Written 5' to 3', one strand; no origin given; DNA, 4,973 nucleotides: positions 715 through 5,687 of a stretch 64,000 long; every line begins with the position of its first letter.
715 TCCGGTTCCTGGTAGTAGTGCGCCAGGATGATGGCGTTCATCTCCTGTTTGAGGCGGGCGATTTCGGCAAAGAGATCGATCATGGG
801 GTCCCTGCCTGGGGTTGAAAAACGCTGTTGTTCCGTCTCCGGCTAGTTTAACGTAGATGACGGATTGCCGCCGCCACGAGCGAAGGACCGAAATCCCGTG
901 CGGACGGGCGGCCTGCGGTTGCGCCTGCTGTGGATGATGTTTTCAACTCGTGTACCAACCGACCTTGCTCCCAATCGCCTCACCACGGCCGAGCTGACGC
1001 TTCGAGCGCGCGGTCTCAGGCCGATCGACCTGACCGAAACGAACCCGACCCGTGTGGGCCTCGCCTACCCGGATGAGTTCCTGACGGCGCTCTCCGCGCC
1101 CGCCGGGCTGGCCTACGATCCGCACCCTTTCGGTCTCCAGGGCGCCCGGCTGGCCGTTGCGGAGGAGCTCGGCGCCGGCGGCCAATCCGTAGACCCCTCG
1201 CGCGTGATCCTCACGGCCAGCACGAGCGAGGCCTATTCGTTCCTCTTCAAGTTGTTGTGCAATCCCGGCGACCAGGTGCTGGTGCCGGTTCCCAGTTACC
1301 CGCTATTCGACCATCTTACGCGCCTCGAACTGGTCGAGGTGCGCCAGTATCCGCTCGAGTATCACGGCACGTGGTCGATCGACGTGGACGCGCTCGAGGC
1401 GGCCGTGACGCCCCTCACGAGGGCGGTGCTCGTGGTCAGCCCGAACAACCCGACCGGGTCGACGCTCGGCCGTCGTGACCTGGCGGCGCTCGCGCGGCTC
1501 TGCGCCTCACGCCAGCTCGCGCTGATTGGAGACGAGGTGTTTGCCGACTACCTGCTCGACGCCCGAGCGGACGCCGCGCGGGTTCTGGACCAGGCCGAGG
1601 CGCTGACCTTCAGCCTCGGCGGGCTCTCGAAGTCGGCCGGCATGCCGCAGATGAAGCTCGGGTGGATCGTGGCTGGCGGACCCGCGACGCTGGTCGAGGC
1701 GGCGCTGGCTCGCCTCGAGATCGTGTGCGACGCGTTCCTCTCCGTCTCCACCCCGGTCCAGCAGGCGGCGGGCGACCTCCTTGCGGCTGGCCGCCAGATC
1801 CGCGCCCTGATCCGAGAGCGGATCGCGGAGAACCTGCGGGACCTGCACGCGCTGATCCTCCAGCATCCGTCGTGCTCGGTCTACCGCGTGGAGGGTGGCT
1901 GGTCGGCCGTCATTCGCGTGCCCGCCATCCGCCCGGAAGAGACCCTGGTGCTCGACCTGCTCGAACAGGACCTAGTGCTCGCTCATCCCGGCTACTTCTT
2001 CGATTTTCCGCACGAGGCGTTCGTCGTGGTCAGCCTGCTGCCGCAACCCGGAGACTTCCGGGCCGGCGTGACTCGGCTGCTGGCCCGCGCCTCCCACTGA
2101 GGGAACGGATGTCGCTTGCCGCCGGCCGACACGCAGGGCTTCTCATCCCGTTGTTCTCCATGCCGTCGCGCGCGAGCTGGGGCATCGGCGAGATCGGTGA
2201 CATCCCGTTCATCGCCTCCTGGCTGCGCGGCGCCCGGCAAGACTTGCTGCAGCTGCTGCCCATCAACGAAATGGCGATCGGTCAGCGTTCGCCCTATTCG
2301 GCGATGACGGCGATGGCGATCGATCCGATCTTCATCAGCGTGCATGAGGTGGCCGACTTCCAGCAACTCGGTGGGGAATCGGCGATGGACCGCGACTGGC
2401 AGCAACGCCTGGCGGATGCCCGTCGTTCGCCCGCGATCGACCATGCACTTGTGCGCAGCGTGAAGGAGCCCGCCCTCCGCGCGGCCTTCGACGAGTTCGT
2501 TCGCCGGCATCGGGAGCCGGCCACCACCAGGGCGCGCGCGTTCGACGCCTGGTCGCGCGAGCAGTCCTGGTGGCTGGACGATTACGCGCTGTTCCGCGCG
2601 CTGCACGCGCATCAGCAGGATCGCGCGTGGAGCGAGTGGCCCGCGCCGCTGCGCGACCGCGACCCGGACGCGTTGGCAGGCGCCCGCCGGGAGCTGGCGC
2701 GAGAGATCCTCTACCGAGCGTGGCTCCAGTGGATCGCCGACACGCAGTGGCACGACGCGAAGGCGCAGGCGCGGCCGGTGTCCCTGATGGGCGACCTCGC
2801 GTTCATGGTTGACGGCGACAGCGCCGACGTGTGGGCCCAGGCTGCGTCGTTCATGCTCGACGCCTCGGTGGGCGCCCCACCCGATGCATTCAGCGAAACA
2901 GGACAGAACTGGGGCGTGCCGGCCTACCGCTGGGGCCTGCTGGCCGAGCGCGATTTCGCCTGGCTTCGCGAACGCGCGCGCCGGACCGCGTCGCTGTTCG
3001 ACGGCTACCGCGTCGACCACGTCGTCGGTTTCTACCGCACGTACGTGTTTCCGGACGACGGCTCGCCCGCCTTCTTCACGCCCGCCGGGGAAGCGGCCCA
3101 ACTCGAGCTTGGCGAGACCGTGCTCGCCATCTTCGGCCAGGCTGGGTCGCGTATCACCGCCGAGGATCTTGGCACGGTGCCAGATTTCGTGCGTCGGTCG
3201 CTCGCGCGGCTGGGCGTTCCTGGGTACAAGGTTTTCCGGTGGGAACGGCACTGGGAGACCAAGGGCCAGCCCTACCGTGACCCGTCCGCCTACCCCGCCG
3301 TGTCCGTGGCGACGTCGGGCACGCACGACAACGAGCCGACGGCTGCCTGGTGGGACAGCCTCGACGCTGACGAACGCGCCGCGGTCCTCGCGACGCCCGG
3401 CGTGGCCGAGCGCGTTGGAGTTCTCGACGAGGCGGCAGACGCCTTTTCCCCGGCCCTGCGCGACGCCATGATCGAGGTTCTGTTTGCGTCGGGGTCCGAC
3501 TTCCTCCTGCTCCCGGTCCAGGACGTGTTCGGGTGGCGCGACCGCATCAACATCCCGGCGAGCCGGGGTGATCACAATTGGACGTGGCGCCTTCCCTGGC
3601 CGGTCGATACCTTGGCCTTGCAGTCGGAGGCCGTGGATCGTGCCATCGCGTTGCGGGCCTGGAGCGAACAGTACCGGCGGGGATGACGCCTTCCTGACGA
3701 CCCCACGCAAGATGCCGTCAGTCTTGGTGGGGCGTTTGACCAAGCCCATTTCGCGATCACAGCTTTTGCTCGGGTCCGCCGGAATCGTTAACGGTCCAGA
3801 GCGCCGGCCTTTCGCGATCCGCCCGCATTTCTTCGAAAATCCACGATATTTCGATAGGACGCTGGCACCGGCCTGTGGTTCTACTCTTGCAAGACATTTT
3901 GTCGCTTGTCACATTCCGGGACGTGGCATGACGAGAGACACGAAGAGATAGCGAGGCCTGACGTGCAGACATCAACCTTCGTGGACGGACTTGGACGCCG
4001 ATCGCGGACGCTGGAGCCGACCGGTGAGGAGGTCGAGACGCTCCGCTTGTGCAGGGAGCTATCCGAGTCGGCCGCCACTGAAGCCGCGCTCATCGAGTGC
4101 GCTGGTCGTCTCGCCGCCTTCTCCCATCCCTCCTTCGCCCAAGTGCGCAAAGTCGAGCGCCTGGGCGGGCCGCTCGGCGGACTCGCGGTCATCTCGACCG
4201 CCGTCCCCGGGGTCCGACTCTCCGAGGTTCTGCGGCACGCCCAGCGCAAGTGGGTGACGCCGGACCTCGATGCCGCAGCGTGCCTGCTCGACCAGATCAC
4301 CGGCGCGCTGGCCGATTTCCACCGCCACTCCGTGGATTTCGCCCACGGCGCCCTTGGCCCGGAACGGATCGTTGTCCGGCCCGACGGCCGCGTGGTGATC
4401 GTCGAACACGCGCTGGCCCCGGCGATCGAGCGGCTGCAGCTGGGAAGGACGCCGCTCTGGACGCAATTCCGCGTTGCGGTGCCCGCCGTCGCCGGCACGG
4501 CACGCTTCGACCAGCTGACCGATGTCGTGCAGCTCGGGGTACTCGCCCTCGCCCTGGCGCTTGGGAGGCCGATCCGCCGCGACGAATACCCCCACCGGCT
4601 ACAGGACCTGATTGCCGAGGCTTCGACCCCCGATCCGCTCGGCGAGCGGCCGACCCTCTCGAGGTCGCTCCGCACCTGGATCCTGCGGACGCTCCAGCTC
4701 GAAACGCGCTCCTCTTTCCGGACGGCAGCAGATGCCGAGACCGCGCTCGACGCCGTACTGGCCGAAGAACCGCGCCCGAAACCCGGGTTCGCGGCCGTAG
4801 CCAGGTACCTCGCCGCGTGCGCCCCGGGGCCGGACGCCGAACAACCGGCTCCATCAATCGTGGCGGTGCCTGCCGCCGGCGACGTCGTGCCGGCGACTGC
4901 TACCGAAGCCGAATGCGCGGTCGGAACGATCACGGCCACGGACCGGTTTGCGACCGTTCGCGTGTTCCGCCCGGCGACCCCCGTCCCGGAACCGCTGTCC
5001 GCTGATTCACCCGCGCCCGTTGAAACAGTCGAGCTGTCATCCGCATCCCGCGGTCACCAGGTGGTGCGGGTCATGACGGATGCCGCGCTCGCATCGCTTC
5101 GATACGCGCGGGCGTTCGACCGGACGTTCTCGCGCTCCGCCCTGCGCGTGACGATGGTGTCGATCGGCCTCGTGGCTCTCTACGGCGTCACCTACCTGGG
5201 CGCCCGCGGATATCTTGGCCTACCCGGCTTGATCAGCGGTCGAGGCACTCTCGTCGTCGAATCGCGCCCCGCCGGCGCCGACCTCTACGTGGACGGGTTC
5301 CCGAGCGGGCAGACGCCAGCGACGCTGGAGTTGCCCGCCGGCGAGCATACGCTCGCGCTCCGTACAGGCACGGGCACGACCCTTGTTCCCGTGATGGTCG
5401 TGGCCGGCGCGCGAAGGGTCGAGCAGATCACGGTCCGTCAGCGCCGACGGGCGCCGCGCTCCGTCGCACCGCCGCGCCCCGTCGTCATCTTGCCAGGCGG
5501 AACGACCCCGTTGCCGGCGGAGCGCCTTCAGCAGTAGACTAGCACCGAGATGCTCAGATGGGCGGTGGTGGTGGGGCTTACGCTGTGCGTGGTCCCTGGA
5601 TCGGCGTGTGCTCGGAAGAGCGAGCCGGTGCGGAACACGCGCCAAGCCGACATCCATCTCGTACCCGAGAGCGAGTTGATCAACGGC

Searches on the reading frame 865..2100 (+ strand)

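Call 33: search_protein_families(library=pfam, proteins=[window:865-2100:+], max_evalue=0.000001)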
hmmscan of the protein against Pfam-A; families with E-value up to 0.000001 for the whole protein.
window:865-2100:+ (411 aa): 1 family
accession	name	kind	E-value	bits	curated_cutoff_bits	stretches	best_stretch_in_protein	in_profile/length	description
PF00155.27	Aminotran_1_2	-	3.7e-36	125.5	19.7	1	89-381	42-338/361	Aminotransferase class I and II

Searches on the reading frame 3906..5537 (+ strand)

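Call 33: search_protein_families(library=pfam, proteins=[window:3906-5537:+], max_evalue=0.000001)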
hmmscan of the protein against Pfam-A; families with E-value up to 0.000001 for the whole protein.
window:3906-5537:+ (543 aa): 1 family
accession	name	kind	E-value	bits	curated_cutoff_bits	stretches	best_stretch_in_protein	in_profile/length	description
PF08308.17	PEGA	-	6.7e-10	39.2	20.8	1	447-486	2-42/71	PEGA domain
